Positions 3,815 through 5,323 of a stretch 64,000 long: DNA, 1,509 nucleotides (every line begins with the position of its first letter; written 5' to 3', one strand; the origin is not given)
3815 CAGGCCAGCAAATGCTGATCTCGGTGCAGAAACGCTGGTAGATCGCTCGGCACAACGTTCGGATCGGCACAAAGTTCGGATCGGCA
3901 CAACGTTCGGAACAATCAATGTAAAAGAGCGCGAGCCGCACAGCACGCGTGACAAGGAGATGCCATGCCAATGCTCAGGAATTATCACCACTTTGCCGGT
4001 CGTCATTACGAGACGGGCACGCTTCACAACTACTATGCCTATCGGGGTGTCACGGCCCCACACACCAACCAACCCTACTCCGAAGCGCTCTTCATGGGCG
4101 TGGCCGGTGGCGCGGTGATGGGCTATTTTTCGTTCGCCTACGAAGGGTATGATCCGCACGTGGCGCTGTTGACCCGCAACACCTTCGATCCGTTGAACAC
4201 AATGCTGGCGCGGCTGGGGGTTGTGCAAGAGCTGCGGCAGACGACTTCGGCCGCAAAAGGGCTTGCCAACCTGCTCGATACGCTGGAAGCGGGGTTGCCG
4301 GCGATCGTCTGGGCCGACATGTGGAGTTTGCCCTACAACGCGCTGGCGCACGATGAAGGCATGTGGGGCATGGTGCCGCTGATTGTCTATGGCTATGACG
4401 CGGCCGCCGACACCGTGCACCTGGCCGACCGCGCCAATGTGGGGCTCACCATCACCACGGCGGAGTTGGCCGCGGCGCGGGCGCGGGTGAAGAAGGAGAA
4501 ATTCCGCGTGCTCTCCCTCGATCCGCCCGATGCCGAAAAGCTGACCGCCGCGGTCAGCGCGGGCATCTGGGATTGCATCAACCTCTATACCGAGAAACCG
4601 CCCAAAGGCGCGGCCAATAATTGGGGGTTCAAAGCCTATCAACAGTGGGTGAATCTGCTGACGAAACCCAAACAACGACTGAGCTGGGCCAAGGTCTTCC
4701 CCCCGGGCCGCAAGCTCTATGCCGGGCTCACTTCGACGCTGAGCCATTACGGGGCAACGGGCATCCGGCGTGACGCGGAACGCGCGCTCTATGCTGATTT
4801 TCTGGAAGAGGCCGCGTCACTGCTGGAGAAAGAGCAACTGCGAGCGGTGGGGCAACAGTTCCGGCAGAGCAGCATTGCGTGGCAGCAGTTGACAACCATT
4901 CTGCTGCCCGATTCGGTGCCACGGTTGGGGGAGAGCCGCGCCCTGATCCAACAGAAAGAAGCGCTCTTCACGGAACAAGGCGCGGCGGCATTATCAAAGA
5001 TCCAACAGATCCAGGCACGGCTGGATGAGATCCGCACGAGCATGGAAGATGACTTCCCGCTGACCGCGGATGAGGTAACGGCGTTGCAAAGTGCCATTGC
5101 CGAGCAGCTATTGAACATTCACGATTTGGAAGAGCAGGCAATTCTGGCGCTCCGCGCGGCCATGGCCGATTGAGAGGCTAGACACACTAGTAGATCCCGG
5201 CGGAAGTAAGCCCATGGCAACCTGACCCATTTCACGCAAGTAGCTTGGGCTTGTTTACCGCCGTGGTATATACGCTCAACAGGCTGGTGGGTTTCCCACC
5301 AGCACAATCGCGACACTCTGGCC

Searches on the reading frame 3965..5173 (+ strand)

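Call 21: search_protein_families(library=pfam, proteins=[window:3965-5173:+], max_evalue=0.00001)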
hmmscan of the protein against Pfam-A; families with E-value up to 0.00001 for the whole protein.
window:3965-5173:+ (402 aa): 2 families
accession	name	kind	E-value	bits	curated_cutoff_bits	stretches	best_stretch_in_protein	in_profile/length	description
PF14399.12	BtrH_N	-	4.2e-20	72.8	29.7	1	14-155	1-133/134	Butirosin biosynthesis protein H, N-terminal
PF16169.10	DUF4872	-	2.8e-08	34.2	28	1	167-313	2-141/173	Domain of unknown function (DUF4872)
